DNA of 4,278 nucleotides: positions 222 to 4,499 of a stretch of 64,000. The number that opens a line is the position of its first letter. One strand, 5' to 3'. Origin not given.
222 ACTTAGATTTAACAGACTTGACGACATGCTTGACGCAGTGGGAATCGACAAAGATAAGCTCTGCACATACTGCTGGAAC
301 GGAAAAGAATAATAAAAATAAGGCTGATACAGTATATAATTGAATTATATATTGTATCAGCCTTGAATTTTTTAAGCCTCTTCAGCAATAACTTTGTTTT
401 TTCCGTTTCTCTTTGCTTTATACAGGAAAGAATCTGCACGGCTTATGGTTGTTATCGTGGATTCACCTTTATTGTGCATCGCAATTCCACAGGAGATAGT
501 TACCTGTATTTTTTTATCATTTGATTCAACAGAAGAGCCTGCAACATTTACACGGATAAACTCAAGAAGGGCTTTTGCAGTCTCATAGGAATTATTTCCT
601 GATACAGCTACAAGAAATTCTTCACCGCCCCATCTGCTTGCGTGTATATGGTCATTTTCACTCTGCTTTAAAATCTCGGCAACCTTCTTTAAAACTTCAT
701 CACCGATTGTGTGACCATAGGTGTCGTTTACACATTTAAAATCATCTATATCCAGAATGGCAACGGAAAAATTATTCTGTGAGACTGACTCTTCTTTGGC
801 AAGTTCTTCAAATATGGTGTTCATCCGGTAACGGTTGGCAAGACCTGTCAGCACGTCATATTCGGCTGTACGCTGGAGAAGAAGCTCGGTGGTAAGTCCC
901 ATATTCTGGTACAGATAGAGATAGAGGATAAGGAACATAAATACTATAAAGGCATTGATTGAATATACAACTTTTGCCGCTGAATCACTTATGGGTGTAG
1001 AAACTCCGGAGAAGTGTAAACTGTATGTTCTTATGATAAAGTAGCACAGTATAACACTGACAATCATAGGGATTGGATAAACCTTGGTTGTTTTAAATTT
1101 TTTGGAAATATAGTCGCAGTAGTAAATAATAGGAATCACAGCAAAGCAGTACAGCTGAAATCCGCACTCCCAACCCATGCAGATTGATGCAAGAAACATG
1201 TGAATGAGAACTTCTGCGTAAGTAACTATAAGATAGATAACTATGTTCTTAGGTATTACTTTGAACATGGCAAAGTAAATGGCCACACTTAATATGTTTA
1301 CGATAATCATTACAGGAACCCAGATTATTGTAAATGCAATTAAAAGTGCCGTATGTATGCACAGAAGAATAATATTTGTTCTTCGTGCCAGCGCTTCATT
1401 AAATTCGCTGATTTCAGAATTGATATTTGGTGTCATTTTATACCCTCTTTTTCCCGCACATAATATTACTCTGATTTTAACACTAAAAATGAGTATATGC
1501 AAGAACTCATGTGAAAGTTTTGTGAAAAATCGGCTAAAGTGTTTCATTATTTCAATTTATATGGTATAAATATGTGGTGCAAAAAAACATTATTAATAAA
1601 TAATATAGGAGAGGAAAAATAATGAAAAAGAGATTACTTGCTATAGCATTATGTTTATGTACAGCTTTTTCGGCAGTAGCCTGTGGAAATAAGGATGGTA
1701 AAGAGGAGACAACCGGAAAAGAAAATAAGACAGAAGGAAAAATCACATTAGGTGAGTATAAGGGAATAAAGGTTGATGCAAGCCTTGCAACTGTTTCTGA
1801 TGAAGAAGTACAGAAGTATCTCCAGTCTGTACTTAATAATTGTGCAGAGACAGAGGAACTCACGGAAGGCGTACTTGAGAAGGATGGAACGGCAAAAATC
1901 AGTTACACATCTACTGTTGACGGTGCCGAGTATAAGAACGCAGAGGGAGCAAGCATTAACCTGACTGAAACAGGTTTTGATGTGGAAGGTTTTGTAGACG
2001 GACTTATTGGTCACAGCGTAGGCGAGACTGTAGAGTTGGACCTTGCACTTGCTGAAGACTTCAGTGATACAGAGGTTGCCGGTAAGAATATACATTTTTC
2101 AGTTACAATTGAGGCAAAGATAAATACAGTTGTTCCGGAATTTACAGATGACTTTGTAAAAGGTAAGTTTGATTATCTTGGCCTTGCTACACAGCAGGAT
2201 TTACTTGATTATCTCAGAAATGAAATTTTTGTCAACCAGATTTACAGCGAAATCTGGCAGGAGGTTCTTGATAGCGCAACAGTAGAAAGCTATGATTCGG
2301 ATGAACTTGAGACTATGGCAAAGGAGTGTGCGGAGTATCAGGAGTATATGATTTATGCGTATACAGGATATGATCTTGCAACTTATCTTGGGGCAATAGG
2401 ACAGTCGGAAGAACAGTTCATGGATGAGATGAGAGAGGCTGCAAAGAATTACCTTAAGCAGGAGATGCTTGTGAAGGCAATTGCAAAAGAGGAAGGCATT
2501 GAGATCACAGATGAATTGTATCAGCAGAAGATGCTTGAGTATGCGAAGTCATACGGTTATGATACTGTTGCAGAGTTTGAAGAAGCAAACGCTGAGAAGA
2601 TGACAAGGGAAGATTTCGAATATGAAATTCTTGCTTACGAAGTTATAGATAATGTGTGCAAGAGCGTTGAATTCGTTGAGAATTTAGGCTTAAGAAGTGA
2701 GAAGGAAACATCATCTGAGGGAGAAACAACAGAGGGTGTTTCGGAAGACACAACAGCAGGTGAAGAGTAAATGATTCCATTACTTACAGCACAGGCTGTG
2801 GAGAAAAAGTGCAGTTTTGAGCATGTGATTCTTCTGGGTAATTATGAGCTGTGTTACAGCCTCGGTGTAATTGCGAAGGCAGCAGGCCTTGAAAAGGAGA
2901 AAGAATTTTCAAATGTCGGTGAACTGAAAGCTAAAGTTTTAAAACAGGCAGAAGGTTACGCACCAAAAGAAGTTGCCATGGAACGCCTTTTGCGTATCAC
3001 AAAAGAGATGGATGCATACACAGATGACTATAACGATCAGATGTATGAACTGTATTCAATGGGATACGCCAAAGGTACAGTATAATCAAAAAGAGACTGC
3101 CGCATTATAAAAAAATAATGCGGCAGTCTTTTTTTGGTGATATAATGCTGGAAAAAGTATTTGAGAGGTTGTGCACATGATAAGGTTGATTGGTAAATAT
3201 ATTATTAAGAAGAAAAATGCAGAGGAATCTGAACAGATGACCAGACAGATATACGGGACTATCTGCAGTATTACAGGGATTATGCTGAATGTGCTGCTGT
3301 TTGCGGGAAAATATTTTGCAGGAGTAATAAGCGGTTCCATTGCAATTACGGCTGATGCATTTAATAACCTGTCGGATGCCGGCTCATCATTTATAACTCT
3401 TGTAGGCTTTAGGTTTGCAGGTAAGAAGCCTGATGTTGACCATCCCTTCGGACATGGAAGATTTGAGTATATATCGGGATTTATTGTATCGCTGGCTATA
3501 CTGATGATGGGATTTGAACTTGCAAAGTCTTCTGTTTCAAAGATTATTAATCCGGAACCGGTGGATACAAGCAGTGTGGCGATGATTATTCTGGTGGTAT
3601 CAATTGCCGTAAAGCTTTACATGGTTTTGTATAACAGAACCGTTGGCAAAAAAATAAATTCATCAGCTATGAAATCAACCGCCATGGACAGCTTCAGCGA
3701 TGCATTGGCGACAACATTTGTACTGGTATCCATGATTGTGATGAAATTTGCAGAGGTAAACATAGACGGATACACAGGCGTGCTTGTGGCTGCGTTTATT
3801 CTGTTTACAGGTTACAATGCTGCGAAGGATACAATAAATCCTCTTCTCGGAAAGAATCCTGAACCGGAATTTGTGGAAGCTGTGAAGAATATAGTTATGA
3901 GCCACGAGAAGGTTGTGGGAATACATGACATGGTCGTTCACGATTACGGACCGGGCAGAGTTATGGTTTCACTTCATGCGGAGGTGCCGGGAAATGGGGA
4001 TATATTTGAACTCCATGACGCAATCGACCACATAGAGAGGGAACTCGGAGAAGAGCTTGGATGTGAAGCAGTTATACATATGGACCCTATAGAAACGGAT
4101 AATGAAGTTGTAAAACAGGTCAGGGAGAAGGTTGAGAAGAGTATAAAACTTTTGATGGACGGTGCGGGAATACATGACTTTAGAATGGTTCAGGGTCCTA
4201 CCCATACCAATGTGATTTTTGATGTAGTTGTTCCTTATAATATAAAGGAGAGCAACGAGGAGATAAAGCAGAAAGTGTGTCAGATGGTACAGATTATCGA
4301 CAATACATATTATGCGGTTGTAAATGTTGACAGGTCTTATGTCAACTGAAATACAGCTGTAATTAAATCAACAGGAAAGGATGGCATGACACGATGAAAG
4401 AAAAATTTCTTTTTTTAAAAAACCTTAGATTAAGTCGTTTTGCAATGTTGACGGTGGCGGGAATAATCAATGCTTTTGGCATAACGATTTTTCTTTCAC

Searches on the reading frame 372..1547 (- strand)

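Call 17: search_protein_families(library=pfam, proteins=[window:372-1547:-], max_evalue=0.00001)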
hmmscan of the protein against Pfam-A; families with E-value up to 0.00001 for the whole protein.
window:372-1547:- (391 aa): 1 family
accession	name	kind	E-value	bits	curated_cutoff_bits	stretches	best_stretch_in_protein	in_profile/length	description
PF00990.26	GGDEF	-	1.2e-39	136.1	23.8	1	228-385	1-161/161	Diguanylate cyclase, GGDEF domain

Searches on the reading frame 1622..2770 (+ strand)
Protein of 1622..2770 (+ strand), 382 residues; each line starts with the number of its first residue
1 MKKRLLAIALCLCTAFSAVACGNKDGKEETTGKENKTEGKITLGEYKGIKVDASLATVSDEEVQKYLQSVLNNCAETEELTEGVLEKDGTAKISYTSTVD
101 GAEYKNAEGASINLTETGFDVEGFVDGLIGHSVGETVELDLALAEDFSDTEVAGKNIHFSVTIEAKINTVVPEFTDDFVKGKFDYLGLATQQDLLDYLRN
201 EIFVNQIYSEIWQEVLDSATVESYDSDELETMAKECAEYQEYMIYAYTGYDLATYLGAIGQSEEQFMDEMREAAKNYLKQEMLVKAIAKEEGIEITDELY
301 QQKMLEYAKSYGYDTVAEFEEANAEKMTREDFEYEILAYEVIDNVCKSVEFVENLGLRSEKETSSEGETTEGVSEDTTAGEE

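Call 17: search_protein_families(library=pfam, proteins=[window:1622-2770:+], max_evalue=0.00001)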
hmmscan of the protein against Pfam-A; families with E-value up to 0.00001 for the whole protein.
window:1622-2770:+ (382 aa): 1 family
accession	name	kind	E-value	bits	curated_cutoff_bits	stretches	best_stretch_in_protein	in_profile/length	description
PF05698.19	Trigger_C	-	6.3e-11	43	22.7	1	246-344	62-159/162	Bacterial trigger factor protein (TF) C-terminus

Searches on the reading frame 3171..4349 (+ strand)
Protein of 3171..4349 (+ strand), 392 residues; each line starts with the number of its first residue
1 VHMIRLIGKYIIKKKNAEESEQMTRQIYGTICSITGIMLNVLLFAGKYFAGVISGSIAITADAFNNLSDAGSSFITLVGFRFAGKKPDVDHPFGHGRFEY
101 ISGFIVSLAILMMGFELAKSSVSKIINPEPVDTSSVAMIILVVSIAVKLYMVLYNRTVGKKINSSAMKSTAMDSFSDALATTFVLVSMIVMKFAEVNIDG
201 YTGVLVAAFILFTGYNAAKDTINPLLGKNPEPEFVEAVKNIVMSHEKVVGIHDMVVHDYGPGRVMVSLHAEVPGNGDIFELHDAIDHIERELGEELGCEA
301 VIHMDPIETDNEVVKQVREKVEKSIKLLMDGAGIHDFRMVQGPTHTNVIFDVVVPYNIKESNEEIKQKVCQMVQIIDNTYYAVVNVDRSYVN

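Call 17: search_protein_families(library=pfam, proteins=[window:3171-4349:+], max_evalue=0.00001)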
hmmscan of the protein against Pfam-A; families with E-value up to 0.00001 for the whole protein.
window:3171-4349:+ (392 aa): 2 families
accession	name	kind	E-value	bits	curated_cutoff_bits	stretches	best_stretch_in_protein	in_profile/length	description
PF01545.26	Cation_efflux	-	2.6e-47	161.6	26.6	1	34-226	2-198/198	Cation efflux family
PF16916.11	ZT_dimer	-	1.4e-15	57.4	26.7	1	230-306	1-77/78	Dimerisation domain of Zinc Transporter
